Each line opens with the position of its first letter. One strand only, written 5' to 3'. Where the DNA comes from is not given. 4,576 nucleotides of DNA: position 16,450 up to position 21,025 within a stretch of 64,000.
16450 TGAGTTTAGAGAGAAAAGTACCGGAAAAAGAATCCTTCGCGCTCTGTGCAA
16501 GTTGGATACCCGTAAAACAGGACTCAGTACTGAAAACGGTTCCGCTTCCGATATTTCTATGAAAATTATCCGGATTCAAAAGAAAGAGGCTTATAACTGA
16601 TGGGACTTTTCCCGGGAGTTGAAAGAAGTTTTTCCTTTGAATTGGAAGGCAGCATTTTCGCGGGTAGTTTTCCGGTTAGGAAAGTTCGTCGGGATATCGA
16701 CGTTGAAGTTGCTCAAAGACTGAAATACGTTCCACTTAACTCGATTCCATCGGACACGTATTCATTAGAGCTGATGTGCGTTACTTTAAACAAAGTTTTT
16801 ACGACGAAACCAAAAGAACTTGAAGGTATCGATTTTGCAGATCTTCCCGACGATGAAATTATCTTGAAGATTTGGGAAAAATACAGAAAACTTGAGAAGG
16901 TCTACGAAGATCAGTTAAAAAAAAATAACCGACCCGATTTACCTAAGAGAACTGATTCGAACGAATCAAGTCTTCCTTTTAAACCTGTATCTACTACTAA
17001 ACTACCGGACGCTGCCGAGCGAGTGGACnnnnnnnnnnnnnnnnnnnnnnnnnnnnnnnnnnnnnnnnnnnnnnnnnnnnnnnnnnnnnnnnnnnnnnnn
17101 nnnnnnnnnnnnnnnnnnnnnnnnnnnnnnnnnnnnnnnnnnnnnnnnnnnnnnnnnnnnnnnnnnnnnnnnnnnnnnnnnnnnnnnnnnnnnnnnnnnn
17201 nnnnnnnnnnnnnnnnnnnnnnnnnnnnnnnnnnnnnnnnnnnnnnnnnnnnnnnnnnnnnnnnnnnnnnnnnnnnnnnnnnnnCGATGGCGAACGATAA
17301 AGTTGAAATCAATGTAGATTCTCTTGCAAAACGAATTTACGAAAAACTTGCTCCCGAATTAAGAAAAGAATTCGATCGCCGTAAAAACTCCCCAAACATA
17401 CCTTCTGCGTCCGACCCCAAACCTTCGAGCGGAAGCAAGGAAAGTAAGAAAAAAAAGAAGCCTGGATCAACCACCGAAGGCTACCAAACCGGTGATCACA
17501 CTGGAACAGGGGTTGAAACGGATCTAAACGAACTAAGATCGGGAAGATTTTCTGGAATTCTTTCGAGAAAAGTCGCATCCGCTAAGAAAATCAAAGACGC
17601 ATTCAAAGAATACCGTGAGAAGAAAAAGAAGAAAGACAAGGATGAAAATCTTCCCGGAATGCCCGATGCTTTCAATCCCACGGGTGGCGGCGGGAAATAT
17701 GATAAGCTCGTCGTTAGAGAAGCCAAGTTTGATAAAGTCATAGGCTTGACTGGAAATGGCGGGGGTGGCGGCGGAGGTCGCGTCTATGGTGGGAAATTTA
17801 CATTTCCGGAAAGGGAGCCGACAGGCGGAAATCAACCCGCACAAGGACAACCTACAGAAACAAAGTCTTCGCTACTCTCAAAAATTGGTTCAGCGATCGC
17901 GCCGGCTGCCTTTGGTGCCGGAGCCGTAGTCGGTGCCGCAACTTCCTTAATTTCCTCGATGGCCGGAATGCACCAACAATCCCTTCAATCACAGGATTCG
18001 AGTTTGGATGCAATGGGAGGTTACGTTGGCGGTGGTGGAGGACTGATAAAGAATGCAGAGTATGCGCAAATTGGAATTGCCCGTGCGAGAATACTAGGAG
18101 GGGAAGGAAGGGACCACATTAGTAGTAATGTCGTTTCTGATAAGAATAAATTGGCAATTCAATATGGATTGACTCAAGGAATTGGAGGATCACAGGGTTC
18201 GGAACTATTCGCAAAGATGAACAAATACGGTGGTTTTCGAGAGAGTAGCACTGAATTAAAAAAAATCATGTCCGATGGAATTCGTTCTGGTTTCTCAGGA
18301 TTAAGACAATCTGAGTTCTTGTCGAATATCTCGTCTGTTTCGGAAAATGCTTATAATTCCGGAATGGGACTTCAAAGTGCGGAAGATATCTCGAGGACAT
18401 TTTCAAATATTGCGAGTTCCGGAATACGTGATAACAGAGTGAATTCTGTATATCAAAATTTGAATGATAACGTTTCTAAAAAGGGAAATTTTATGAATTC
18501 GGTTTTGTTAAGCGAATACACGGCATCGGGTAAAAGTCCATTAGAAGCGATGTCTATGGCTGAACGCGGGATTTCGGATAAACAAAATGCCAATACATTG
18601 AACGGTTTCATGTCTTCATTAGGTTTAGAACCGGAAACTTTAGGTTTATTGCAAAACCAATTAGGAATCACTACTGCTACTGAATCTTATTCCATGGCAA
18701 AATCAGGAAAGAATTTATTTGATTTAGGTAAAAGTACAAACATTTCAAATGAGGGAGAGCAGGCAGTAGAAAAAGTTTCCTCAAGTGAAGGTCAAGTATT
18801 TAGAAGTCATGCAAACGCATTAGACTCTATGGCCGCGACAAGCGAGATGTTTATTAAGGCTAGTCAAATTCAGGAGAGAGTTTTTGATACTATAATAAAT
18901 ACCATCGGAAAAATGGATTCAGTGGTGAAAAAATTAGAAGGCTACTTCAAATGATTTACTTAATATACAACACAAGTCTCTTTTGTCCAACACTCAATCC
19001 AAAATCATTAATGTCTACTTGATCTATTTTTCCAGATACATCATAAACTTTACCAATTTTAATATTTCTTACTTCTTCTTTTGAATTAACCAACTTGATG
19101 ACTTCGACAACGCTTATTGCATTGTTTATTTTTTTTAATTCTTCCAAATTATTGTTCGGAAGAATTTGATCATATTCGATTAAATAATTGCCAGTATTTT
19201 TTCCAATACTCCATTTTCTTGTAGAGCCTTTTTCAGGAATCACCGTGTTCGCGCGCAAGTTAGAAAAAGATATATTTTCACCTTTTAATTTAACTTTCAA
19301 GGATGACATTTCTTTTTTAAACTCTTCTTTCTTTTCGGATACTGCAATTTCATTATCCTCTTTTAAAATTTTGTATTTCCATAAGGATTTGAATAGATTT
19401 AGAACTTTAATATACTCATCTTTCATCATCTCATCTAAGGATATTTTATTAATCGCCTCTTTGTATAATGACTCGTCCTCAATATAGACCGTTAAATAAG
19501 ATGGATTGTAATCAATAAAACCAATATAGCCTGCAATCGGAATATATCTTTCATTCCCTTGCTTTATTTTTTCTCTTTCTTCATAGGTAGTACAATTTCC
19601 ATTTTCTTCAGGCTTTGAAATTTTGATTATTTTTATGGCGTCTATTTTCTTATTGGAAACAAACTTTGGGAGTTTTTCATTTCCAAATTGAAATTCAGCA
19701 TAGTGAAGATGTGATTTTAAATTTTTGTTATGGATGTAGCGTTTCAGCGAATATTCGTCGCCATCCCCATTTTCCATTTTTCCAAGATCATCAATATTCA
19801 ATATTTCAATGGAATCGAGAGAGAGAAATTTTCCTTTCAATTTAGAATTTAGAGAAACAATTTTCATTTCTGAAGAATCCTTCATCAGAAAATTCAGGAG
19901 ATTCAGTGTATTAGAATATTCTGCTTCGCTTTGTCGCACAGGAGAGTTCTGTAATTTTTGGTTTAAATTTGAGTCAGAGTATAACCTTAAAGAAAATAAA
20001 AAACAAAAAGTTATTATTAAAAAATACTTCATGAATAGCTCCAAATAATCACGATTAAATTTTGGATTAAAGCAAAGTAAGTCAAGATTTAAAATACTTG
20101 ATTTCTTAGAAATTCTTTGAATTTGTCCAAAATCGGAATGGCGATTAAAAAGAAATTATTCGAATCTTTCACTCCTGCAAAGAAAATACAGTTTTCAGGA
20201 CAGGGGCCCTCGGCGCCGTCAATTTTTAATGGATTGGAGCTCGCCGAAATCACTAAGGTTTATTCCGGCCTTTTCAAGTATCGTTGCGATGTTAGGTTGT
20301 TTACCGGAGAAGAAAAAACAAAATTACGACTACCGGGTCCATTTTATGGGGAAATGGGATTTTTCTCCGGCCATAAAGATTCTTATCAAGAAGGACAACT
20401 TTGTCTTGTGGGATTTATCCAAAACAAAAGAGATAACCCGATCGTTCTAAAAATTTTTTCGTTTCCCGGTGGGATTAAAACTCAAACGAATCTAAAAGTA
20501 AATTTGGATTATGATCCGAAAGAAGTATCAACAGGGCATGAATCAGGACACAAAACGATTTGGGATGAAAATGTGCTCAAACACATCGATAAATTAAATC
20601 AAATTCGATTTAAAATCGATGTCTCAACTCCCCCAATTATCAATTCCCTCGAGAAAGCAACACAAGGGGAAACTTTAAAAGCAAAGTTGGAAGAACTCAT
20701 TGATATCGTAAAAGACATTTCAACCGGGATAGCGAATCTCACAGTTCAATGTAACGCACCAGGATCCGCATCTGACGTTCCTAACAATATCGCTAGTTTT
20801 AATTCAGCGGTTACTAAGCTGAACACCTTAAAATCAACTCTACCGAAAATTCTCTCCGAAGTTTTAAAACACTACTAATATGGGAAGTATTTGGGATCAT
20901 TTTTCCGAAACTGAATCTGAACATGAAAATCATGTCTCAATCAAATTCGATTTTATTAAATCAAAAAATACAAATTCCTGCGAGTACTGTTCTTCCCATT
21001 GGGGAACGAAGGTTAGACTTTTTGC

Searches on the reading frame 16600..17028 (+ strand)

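Call 72: search_protein_families(library=phrogs, proteins=[window:16600-17028:+], max_evalue=0.00001)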
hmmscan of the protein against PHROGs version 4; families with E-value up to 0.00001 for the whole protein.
window:16600-17028:+ (143 aa): 3 families
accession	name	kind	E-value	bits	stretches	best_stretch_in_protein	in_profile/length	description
phrog_27449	-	unknown function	2.5e-68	229.5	1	1-143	1-142/144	-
phrog_21489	-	unknown function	1.3e-46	160.1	1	1-121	1-121/226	-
phrog_4951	-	unknown function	1.2e-15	58.9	1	13-133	16-138/214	-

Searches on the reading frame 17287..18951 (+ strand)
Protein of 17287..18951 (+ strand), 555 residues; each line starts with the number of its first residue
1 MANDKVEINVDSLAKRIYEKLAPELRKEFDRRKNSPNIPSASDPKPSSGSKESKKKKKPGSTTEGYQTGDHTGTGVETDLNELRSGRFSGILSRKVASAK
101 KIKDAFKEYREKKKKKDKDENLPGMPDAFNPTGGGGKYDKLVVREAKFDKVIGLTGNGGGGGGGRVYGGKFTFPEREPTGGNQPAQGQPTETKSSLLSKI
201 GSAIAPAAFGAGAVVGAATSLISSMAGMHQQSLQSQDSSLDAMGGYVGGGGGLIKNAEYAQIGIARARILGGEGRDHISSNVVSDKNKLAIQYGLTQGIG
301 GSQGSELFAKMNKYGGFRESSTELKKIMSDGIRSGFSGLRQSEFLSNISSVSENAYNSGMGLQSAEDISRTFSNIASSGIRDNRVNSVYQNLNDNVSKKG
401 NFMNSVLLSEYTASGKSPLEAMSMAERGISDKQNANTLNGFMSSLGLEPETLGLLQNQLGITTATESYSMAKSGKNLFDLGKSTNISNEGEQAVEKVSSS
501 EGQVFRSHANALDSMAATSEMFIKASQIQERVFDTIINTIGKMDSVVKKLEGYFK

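Call 9: search_protein_families(library=phrogs, proteins=[window:17287-18951:+], max_evalue=0.001)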
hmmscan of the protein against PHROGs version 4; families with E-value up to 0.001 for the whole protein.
window:17287-18951:+ (555 aa): 1 family
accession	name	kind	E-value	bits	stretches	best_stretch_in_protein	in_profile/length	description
phrog_3763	-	unknown function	1e-124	418.3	1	1-554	1-529/564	-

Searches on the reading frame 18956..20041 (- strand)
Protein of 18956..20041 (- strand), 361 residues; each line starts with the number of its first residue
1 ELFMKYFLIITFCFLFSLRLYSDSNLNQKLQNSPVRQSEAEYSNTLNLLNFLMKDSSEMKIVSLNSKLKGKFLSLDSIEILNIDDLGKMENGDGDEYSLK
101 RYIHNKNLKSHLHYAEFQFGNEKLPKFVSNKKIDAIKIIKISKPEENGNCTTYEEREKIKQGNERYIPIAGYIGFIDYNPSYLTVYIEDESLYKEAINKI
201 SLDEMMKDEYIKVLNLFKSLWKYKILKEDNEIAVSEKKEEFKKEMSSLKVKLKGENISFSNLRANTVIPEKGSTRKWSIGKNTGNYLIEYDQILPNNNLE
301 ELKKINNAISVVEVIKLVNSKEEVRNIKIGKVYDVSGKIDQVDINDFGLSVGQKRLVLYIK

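Call 72: search_protein_families(library=phrogs, proteins=[window:18956-20041:-], max_evalue=0.00001)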
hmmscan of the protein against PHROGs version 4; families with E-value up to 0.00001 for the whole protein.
window:18956-20041:- (361 aa): 1 family
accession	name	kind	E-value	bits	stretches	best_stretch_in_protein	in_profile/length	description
phrog_10632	-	unknown function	2.6e-24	87.6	2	203-293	36-125/219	-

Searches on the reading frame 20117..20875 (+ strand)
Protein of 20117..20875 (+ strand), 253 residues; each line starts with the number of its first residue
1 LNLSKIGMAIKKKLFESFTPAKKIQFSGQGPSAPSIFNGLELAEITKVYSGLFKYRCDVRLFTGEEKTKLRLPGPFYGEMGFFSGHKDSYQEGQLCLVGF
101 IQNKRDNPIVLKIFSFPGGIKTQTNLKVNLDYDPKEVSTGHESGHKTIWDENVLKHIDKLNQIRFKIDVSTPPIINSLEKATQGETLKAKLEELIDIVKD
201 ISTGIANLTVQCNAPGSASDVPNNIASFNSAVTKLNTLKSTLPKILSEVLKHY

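Call 72: search_protein_families(library=phrogs, proteins=[window:20117-20875:+], max_evalue=0.00001)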
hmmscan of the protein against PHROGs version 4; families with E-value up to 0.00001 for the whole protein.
window:20117-20875:+ (253 aa): 1 family
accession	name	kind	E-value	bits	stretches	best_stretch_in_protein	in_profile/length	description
phrog_33385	-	unknown function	4e-112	374.6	1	11-253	2-243/243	-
